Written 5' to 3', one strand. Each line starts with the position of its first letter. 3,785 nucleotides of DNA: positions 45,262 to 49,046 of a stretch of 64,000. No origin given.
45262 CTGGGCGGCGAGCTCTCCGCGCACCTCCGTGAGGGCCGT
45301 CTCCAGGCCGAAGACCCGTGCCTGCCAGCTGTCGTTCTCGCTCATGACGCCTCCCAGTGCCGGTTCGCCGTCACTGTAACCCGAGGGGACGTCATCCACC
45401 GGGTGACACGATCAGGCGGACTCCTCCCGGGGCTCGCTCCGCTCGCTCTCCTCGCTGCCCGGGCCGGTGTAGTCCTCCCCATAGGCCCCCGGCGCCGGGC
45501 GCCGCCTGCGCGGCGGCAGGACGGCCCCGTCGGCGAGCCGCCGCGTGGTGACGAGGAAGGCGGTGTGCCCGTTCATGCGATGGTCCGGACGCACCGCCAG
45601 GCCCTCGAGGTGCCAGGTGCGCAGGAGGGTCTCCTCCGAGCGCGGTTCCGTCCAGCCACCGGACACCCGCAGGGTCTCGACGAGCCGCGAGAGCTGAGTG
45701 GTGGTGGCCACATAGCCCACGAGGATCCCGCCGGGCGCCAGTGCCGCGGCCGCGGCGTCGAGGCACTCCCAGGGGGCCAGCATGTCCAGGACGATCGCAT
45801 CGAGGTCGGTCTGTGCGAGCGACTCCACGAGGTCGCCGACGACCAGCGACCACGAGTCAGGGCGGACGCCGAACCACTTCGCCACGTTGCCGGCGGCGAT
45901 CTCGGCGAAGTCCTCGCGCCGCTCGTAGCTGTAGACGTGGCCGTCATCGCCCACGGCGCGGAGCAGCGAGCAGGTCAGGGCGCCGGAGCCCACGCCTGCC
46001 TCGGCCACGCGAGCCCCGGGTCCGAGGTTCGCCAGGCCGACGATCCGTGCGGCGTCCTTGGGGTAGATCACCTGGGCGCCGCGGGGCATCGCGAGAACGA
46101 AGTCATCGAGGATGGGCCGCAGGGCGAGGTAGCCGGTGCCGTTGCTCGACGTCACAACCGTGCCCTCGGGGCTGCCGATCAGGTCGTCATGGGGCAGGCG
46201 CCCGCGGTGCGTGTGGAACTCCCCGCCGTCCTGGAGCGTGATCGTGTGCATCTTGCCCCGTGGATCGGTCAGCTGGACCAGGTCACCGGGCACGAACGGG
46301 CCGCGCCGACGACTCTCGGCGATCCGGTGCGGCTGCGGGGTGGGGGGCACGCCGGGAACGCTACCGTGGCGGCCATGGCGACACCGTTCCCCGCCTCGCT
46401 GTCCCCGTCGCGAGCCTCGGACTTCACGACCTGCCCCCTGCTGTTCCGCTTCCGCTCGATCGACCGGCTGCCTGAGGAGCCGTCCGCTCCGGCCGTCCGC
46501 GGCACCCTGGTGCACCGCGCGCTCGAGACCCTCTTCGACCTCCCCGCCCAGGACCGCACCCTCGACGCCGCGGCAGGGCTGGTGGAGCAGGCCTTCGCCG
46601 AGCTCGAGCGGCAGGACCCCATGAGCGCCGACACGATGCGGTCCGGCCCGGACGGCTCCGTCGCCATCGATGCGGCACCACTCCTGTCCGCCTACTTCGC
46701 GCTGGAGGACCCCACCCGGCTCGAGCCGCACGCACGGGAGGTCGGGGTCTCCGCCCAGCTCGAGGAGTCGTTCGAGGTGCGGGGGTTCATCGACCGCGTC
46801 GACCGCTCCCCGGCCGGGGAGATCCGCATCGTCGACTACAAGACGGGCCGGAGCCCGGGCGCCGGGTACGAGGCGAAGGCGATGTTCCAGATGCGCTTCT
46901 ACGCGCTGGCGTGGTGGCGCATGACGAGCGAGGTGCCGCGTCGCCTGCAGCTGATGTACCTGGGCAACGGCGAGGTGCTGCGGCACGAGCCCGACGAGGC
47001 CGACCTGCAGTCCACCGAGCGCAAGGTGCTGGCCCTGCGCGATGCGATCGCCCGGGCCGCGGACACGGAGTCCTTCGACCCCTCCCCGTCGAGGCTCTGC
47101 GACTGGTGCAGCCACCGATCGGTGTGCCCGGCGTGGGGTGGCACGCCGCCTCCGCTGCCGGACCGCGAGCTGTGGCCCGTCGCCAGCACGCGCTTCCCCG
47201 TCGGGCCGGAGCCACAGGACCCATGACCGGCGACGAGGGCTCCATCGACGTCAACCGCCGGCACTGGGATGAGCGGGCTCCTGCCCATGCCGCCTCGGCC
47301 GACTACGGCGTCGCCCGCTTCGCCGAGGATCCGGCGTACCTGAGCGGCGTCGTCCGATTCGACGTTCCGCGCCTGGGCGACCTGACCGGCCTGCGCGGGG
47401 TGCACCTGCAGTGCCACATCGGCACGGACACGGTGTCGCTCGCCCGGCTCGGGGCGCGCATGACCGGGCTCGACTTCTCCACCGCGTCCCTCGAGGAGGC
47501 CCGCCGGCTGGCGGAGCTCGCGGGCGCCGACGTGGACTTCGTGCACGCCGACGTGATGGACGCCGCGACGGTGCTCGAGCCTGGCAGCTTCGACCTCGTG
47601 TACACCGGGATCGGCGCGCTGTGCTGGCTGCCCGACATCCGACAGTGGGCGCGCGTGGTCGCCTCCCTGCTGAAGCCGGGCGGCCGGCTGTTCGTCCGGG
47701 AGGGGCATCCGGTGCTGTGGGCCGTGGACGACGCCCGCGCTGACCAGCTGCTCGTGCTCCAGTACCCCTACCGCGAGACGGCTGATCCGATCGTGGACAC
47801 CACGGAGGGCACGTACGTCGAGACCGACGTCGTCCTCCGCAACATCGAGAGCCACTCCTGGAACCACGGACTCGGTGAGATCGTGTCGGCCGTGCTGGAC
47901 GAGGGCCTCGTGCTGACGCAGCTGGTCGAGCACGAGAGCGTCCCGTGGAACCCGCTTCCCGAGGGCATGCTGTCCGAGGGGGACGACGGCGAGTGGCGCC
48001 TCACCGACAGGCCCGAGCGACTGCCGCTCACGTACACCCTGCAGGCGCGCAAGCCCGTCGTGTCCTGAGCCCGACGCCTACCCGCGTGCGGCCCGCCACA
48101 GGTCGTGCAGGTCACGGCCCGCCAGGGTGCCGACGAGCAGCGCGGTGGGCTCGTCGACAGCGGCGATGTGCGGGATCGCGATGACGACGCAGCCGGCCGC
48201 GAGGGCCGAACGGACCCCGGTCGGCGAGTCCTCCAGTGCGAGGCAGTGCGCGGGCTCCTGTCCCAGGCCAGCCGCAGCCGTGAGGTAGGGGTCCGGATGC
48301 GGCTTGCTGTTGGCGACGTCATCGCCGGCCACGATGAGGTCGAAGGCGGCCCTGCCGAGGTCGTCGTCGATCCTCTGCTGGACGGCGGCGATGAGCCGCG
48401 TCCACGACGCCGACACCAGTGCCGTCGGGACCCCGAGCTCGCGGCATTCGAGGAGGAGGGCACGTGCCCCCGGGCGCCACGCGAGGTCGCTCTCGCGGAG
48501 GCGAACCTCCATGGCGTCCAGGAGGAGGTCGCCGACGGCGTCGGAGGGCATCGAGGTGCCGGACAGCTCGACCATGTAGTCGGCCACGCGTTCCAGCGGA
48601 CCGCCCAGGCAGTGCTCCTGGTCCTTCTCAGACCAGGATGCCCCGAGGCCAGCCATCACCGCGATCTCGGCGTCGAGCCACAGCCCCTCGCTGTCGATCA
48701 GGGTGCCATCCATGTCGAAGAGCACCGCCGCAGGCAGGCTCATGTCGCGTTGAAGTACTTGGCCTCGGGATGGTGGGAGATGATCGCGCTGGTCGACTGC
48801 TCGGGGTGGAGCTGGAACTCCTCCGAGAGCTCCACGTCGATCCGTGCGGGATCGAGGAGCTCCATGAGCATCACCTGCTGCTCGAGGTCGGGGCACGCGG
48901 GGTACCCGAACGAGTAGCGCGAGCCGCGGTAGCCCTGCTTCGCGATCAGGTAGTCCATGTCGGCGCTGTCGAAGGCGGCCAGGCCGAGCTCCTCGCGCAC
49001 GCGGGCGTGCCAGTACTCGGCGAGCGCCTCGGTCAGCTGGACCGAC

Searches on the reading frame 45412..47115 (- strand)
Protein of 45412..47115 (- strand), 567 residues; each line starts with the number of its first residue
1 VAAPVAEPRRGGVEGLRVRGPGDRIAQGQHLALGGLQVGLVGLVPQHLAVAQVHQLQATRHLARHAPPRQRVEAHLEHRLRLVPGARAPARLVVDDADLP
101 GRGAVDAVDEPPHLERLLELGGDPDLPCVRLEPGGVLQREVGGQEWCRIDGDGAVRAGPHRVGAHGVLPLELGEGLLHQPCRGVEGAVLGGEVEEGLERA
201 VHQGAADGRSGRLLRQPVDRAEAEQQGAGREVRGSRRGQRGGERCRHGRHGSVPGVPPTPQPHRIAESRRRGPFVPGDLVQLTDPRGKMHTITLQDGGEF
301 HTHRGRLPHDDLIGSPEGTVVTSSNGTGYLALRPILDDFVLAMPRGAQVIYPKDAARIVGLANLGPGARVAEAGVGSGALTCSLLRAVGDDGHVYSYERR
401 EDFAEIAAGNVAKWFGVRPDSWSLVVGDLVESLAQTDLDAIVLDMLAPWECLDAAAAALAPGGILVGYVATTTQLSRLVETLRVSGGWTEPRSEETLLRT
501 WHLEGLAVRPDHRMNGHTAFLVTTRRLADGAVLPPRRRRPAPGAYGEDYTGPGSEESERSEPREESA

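Call 27: search_protein_families(library=pfam, proteins=[window:45412-47115:-], max_evalue=0.00001)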
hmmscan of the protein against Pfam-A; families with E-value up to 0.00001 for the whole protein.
window:45412-47115:- (567 aa): 4 families
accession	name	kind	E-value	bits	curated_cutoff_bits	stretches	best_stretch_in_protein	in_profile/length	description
PF14801.12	TrmI-like_N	-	7.1e-26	90.4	24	1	272-321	1-50/50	TrmI-like N-terminal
PF08704.16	GCD14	-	1.1e-18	68.3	26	1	339-503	13-179/247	tRNA methyltransferase complex GCD14 subunit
PF01135.25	PCMT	-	4.1e-07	30.4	20.3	1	338-474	45-179/210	Protein-L-isoaspartate(D-aspartate) O-methyltransferase (PCMT)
PF21985.2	TR61B_FKBP-like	-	5.2e-06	26.6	27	0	292-326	21-55/55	TR61B FKBP-like domain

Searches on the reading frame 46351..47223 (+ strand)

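Call 27: search_protein_families(library=pfam, proteins=[window:46351-47223:+], max_evalue=0.00001)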
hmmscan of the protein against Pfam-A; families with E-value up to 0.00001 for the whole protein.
window:46351-47223:+ (291 aa): 1 family
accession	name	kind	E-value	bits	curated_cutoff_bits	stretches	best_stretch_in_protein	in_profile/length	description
PF12705.13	PDDEXK_1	-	9.5e-41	140.8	22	1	16-260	1-247/247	PD-(D/E)XK nuclease superfamily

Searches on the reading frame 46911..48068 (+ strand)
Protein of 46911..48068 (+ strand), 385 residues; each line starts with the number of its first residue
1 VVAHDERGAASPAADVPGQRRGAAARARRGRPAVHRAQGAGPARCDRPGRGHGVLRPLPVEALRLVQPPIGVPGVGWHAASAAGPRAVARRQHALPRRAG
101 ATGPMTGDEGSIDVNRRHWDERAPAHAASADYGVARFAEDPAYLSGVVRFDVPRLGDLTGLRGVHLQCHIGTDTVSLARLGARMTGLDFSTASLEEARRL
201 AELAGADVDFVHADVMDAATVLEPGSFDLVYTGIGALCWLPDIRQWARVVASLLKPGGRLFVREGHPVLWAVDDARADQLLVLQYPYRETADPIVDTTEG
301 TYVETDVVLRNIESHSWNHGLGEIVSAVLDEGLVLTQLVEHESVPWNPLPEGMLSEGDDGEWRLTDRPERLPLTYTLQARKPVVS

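Call 27: search_protein_families(library=pfam, proteins=[window:46911-48068:+], max_evalue=0.00001)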
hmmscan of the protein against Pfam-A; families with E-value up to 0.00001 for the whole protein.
window:46911-48068:+ (385 aa): 4 families
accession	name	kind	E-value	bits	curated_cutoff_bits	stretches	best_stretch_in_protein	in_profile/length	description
PF08242.18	Methyltransf_12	-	1e-14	55.5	30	1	165-260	2-98/98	Methyltransferase domain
PF13649.12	Methyltransf_25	-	5.3e-14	53.1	27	1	168-258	6-97/97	Methyltransferase domain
PF08241.18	Methyltransf_11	-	4.6e-13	50.1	21.2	1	168-262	5-95/95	Methyltransferase domain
PF13847.12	Methyltransf_31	-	7e-09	36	27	1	171-265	15-112/145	Methyltransferase domain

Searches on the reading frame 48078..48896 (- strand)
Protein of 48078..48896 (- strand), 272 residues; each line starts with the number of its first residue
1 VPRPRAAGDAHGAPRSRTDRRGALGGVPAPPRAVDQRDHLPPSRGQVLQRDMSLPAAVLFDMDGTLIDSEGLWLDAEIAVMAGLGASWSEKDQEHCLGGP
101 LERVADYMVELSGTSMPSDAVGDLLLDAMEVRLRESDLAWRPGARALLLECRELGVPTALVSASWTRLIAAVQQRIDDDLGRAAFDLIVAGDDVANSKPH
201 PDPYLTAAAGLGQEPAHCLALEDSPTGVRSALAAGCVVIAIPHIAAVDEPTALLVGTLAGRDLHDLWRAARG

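Call 26: search_protein_families(library=pfam, proteins=[window:48078-48896:-], max_evalue=0.00001)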
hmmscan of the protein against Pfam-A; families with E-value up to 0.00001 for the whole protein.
window:48078-48896:- (272 aa): 3 families
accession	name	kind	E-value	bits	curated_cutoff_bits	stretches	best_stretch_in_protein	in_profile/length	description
PF13419.12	HAD_2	-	7.1e-23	82.1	23.8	1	58-241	1-178/178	Haloacid dehalogenase-like hydrolase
PF00702.32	Hydrolase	-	4.4e-22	79.8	26.4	1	57-235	3-191/191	haloacid dehalogenase-like hydrolase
PF12710.13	HAD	-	7.5e-09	36.7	27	1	58-177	1-123/189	haloacid dehalogenase-like hydrolase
